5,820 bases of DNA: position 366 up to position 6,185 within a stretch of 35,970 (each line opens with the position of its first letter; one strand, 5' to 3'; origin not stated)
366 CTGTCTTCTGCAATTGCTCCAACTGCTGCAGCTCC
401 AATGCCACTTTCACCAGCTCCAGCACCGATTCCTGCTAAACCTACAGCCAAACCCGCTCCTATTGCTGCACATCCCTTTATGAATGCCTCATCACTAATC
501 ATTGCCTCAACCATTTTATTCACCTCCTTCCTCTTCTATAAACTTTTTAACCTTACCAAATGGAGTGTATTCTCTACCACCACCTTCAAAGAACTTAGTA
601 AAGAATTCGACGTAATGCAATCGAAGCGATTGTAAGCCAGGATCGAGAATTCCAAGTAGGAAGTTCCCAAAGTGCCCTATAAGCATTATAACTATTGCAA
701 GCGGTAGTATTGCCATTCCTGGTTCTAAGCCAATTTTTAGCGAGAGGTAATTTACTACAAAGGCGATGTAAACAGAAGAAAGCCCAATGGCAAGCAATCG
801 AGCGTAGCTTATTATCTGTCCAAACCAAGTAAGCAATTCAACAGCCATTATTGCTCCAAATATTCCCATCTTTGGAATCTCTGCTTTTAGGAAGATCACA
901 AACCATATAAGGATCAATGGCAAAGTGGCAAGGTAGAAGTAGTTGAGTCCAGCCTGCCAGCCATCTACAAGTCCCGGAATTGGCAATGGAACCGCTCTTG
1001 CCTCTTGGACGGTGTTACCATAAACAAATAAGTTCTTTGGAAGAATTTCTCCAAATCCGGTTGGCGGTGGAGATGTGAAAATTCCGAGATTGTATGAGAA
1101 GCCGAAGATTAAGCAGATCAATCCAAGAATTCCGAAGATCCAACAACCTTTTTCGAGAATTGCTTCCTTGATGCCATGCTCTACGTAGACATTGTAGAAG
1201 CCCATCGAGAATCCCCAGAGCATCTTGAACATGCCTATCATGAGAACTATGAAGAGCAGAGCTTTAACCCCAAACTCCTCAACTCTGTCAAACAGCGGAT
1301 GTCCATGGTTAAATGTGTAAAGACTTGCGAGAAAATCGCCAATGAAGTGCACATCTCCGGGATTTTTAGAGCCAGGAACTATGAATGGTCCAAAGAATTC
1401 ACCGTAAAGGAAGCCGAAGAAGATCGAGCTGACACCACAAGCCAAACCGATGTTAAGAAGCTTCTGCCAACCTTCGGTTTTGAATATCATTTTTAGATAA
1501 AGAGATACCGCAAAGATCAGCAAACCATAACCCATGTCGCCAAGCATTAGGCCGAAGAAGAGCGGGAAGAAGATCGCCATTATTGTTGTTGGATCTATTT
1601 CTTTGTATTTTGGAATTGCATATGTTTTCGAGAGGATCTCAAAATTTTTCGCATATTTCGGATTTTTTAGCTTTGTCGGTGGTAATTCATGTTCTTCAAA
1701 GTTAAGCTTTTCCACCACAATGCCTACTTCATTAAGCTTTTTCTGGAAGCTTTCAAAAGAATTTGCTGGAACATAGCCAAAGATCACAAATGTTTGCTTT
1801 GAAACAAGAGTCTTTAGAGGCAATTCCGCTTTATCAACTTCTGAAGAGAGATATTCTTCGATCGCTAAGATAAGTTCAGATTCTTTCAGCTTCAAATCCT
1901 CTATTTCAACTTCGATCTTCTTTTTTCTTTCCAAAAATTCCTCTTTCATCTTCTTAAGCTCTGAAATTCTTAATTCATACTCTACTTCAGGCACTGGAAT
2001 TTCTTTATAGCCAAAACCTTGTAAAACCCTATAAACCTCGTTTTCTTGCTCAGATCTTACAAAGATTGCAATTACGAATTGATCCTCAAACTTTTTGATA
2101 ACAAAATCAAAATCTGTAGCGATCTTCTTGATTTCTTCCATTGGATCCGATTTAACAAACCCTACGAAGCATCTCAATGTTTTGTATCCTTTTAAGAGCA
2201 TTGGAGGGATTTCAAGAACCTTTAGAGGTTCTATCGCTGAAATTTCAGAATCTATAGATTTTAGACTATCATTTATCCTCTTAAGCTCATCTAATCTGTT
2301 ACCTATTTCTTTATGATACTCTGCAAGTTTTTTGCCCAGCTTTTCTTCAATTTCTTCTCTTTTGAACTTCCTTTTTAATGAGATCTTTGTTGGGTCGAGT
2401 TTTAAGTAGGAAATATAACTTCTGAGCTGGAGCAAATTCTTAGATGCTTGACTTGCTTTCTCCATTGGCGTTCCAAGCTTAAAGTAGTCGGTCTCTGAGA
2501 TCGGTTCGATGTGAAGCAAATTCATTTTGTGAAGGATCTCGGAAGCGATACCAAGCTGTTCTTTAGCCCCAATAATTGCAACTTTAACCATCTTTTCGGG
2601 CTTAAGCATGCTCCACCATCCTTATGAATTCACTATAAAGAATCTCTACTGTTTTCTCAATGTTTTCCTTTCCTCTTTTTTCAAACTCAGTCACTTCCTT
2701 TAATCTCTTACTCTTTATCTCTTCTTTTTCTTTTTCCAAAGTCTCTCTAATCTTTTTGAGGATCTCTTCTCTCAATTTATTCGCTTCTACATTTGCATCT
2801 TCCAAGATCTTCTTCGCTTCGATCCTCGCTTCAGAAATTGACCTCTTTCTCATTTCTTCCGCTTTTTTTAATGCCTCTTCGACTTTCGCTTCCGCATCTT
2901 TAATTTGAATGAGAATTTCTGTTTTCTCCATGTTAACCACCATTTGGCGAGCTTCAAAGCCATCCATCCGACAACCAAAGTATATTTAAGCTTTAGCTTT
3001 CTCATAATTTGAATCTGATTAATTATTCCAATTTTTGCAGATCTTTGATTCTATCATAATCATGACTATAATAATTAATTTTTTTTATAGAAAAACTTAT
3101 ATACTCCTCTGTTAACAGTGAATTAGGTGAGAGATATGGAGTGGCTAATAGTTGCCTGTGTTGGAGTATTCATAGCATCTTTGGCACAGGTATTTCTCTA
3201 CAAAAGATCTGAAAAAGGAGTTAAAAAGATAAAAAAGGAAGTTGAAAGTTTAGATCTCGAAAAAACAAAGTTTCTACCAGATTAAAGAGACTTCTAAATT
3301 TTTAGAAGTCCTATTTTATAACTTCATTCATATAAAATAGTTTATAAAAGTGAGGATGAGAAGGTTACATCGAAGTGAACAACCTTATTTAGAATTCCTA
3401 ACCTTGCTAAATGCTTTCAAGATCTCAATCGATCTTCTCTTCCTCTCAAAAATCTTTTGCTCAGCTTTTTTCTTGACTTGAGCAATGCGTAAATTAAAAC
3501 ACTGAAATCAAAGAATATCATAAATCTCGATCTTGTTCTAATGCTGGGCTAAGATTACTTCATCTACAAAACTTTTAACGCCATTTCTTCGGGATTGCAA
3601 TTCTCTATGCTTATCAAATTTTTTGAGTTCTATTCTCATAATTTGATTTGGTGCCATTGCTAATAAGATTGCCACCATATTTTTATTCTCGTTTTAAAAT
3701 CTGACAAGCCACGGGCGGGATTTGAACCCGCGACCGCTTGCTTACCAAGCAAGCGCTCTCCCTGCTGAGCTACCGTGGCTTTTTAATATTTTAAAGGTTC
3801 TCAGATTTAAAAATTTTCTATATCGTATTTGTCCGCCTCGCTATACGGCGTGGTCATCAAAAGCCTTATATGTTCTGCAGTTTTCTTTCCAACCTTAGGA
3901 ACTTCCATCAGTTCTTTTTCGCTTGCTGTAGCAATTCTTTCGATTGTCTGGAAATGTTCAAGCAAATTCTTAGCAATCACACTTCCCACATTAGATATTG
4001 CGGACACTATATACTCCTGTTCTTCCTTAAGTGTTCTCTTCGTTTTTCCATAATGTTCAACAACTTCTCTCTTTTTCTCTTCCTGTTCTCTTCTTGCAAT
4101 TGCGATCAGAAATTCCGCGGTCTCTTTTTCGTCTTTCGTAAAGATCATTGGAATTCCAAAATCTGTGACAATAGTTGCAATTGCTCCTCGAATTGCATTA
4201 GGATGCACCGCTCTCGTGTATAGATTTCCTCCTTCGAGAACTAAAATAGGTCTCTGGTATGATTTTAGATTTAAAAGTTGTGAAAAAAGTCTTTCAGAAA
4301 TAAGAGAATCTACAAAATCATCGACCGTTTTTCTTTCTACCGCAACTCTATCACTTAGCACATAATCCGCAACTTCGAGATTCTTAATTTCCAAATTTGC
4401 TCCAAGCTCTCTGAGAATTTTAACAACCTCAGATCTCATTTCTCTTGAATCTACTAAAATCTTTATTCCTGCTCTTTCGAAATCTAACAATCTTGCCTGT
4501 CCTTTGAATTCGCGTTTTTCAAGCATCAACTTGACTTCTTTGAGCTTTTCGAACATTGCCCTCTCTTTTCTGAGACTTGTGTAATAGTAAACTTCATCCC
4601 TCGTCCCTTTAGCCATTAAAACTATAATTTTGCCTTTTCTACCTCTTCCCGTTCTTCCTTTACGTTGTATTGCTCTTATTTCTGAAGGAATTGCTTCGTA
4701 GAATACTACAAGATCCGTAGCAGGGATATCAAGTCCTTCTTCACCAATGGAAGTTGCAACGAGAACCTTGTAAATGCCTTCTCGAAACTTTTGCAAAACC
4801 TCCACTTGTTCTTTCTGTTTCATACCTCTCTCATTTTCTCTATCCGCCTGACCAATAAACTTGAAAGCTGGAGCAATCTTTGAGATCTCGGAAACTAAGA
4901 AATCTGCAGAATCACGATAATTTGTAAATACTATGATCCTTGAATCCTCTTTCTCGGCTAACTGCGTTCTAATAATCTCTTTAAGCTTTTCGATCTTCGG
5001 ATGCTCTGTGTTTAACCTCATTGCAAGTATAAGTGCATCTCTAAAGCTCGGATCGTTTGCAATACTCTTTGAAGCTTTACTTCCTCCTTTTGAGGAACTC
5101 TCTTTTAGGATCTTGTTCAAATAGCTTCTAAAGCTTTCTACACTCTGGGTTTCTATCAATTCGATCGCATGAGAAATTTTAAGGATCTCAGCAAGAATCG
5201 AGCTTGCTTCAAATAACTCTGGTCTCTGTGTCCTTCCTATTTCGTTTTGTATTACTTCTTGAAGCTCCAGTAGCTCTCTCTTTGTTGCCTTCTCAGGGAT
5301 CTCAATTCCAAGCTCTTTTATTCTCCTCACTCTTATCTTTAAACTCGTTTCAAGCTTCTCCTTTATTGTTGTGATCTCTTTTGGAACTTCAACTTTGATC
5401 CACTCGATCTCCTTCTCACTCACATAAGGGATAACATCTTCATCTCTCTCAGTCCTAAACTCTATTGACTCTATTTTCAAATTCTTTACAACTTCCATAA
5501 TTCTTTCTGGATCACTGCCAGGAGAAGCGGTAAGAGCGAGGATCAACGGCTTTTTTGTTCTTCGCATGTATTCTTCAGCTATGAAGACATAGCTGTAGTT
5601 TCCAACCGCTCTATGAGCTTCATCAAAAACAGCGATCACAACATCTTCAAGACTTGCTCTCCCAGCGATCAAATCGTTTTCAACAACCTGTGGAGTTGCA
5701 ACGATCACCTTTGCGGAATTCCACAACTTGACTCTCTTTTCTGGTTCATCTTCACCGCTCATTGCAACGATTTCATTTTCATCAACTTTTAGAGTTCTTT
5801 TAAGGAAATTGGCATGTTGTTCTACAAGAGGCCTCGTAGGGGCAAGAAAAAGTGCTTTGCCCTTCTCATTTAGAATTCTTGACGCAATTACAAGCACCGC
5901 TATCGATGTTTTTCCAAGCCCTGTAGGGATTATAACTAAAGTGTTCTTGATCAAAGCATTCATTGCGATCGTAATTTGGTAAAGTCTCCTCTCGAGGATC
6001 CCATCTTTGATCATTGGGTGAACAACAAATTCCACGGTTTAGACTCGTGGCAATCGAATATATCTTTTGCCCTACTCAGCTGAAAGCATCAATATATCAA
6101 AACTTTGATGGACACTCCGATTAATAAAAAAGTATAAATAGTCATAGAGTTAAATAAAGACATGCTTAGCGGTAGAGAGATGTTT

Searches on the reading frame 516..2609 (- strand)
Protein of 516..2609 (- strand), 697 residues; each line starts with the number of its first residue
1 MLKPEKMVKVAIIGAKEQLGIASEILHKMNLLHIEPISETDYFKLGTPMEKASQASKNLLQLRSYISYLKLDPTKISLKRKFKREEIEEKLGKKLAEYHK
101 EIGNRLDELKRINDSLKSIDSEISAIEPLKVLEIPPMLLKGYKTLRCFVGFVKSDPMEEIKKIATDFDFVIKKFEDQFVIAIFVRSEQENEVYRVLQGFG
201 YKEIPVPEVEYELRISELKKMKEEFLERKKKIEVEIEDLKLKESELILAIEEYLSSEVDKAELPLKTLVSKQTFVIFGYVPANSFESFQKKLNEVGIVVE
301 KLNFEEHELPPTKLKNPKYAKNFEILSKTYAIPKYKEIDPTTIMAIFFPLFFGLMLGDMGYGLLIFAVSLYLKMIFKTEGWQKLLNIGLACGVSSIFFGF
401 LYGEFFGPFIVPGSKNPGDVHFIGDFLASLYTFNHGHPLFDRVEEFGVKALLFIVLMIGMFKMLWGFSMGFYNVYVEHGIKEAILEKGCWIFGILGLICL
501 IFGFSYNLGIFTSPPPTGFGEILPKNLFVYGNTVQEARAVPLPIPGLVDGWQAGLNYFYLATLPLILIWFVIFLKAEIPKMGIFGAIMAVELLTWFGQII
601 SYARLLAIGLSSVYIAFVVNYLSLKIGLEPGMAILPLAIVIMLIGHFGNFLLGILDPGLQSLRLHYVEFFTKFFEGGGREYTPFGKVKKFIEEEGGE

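Call 38: search_protein_families(library=pfam, proteins=[window:516-2609:-], max_evalue=0.00001)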
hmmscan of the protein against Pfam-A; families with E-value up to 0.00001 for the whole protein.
window:516-2609:- (697 aa): 1 family
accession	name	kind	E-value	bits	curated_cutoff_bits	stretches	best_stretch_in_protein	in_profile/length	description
PF01496.24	V_ATPase_I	-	6.5e-25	87.7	30.7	2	172-407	203-458/815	V-type ATPase 116kDa subunit family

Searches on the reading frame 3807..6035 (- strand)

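Call 38: search_protein_families(library=pfam, proteins=[window:3807-6035:-], max_evalue=0.00001)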
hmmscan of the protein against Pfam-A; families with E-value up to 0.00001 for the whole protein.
window:3807-6035:- (742 aa): 9 families
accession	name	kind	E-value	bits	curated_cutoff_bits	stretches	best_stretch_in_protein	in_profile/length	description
PF02732.21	ERCC4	-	3.7e-34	118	24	1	528-643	1-137/140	ERCC4 domain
PF00270.35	DEAD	-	1.3e-25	90.5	26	1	24-178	7-166/167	DEAD/DEAH box helicase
PF00271.37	Helicase_C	-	2e-23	83.2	23.5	1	347-464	2-108/110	Helicase conserved C-terminal domain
PF21210.2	RNA_helicase_helical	-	1.3e-22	80.4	27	1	232-335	4-107/108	Putative ATP-dependent RNA helicase, helical bundle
PF04851.21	ResIII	-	2.1e-17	64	22.5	1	29-172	23-162/164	Type III restriction enzyme, res subunit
PF12826.13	HHH_2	-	4.3e-11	43.2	27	1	680-725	8-53/64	Helix-hairpin-helix motif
PF14520.12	HHH_5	-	5.9e-11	43.1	27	1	679-723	6-51/57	Helix-hairpin-helix domain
PF00633.29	HHH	-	8.4e-06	25.8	24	0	698-724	2-28/30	Helix-hairpin-helix motif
PF22590.2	Cas3-like_C_2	-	8.5e-06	26.4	27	0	400-466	41-105/106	CRISPR-associated nuclease/helicase Cas3, C-terminal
